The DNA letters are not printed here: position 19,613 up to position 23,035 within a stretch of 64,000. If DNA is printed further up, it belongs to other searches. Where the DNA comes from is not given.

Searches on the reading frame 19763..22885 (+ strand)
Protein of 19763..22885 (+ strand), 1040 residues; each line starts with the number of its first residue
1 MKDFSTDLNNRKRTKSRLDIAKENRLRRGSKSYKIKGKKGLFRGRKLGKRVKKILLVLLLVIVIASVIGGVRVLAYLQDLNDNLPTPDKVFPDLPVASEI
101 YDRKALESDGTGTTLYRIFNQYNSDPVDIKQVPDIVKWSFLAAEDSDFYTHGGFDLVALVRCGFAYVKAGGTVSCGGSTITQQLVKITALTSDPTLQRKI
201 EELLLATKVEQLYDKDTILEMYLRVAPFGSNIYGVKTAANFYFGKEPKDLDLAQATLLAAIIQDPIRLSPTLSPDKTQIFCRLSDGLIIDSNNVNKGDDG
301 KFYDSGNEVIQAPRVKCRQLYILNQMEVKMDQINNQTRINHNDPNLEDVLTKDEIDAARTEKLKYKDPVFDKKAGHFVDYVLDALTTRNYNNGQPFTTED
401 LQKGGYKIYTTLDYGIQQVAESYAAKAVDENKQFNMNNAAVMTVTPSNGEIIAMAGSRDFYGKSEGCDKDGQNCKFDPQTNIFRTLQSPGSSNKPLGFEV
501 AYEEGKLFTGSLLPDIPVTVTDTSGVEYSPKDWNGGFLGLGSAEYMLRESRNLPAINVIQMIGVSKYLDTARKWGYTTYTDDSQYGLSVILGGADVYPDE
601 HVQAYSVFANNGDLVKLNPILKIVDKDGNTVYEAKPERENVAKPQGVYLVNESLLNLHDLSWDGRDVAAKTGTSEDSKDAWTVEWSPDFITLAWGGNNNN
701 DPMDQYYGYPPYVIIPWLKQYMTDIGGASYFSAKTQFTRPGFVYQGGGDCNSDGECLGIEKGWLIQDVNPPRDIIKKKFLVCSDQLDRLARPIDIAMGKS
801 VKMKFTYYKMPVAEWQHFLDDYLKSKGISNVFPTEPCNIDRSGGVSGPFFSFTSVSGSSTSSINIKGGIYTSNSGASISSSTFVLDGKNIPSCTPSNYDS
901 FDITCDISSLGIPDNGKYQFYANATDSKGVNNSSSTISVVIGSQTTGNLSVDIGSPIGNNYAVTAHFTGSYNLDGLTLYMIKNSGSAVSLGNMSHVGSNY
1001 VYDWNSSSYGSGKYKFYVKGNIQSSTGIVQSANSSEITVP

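Call 67: search_protein_families(library=pfam, proteins=[window:19763-22885:+], max_evalue=0.00001)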
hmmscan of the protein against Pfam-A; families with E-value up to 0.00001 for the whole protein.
window:19763-22885:+ (1040 aa): 2 families
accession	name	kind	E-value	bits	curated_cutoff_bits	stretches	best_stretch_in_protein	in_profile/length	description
PF00912.28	Transgly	-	4.4e-51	173.3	27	1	114-277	4-166/178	Transglycosylase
PF00905.27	Transpeptidase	-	1.5e-13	51.1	22.1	1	440-687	2-266/299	Penicillin binding protein transpeptidase domain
